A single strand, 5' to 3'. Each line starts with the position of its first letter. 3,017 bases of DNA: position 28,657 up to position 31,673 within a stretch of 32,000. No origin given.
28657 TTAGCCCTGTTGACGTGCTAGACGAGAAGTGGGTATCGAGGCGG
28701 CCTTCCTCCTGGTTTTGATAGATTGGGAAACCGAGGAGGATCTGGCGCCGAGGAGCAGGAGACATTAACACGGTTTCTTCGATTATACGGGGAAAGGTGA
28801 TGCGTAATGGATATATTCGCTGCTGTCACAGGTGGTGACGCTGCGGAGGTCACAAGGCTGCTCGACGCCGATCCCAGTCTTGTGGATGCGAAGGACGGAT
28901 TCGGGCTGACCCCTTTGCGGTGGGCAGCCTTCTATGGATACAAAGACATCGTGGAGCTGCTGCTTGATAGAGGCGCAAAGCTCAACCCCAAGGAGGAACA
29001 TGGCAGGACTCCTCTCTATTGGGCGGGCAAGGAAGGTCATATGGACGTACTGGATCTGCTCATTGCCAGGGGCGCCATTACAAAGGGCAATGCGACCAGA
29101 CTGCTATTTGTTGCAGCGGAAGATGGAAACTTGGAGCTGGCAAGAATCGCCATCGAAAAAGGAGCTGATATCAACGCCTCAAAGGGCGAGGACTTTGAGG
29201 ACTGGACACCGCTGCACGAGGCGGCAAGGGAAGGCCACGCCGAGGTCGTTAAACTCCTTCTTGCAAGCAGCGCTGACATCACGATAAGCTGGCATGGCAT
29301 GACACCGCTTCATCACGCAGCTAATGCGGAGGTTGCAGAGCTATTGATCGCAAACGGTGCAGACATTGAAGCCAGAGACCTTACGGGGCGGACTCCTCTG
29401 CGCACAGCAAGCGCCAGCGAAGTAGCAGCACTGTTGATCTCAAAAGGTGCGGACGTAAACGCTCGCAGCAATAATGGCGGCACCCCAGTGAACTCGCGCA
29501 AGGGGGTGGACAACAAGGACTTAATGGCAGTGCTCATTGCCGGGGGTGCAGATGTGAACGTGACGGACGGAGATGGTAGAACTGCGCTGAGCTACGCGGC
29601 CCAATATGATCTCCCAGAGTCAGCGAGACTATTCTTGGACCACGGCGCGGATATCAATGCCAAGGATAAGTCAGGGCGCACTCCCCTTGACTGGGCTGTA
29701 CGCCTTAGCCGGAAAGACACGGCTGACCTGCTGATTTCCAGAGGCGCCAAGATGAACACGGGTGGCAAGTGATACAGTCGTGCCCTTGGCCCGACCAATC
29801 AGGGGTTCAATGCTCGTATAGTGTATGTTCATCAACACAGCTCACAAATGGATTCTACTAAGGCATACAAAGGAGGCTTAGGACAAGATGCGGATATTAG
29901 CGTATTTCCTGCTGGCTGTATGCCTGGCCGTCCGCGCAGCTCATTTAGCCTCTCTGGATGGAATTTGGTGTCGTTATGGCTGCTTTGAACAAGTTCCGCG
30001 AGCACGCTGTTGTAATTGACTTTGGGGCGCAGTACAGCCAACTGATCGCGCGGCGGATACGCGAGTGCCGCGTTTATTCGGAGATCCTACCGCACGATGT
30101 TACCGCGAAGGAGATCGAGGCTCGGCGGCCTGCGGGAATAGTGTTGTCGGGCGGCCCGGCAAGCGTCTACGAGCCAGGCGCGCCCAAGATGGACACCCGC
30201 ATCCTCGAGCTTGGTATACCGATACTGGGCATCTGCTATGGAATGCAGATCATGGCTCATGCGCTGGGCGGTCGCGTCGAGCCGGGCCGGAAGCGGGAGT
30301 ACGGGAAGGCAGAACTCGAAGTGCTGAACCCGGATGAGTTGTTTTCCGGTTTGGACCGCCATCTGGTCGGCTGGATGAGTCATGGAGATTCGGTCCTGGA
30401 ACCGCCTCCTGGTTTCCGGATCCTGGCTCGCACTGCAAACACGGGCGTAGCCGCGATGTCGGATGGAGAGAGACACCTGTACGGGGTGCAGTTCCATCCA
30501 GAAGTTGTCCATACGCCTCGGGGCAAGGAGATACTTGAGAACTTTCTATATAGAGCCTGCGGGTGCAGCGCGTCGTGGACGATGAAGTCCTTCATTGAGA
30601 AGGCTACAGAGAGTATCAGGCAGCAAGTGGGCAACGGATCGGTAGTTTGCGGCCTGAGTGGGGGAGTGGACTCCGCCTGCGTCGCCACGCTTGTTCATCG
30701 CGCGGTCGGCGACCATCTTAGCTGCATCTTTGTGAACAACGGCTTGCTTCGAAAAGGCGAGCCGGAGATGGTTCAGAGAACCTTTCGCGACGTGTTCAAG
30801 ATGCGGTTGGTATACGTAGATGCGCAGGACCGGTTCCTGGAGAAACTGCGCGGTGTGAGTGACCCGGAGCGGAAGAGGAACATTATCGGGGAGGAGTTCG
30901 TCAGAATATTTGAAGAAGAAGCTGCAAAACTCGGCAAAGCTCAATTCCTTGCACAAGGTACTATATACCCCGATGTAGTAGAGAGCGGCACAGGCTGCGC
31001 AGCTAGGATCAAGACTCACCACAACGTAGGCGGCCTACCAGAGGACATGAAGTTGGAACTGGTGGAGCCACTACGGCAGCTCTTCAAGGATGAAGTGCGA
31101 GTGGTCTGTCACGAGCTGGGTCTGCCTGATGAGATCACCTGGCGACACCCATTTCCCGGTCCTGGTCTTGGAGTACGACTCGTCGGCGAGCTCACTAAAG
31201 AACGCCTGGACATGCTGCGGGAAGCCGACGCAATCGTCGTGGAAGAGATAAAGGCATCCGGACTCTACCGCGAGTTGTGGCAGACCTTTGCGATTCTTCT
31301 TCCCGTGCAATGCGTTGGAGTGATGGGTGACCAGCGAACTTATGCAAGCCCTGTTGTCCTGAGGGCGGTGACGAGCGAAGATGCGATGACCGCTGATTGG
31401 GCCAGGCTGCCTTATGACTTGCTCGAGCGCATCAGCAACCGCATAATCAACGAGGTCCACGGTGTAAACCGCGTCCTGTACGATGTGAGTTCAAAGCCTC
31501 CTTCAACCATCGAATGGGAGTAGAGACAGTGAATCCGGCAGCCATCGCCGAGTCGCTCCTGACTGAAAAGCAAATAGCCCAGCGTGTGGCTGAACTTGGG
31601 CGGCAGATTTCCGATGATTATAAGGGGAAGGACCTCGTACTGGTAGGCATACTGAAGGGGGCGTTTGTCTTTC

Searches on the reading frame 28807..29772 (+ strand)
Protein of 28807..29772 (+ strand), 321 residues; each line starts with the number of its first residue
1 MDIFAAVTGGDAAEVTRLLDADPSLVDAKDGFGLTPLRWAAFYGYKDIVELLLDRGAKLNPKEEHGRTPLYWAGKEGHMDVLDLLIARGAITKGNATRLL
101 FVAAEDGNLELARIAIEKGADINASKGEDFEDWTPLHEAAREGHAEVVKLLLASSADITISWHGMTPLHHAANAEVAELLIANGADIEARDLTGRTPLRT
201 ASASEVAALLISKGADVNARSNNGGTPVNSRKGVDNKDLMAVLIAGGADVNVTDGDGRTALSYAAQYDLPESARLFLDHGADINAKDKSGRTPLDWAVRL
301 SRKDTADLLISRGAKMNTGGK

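Call 38: find_encoding_contigs(protein=window:28807-29772:+, flank=10000, max_places=4)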
Protein window:28807-29772:+ (321 aa): 7 contigs read that carry it; 4 places shown.
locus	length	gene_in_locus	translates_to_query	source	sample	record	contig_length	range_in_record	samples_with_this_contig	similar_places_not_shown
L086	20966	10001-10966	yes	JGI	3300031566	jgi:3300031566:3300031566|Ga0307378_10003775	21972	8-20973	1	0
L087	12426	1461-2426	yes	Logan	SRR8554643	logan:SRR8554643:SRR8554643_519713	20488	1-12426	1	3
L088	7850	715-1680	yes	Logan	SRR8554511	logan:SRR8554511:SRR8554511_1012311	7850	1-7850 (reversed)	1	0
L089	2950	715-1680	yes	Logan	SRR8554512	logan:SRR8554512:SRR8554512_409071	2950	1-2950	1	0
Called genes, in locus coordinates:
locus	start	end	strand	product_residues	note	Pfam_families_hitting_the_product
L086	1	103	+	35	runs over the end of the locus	?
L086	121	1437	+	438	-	PF01933:CofD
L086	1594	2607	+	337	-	PF00044:Gp_dh_N, PF02800:Gp_dh_C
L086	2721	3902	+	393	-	PF00162:PGK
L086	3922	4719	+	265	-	PF00121:TIM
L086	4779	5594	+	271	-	PF01904:DUF72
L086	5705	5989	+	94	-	PF00166:Cpn10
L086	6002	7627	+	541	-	PF00118:Cpn60_TCP1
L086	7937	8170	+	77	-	-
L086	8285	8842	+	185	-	-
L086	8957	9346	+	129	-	-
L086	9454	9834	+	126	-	-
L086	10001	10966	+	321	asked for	-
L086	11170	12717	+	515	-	PF00117:GATase, PF07722:Peptidase_C26, PF02540:NAD_synthase (weak), PF00958:GMP_synt_C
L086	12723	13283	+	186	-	PF00156:Pribosyltran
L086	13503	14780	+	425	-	PF07498:Rho_N, PF07497:Rho_RNA_bind, PF00006:ATP-synt_ab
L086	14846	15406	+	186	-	PF02577:BFN_dom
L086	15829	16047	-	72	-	-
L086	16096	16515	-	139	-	PF00072:Response_reg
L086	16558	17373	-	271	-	PF21948:LplA-B_cat, PF03099:BPL_LplA_LipB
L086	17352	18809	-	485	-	PF02347:GDC-P, PF00266:Aminotran_5, PF21478:GcvP2_C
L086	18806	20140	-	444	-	PF02347:GDC-P, PF00266:Aminotran_5 (weak)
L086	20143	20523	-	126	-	PF01597:GCV_H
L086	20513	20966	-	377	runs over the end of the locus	PF01571:GCV_T, PF08669:GCV_T_C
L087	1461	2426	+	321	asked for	-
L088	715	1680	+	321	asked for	-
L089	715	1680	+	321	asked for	-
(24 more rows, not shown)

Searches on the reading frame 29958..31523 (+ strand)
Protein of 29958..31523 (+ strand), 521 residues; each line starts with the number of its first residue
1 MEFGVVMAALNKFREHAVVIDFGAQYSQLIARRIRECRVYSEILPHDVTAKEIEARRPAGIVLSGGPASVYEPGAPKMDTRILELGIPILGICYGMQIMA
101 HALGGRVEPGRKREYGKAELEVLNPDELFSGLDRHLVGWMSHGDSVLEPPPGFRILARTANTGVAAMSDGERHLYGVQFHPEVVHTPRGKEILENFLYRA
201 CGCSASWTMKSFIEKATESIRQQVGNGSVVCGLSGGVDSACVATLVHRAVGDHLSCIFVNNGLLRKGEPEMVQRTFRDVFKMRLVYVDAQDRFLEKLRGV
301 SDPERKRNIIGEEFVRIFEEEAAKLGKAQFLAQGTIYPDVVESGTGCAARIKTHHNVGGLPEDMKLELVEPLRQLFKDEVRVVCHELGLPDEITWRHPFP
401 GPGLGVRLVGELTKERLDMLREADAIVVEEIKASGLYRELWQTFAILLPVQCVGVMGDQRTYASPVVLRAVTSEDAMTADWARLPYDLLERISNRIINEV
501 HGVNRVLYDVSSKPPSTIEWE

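Call 36: find_encoding_contigs(protein=window:29958-31523:+, flank=10000, max_places=4)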
Protein window:29958-31523:+ (521 aa): no gene with exactly this product is on record in the collection.
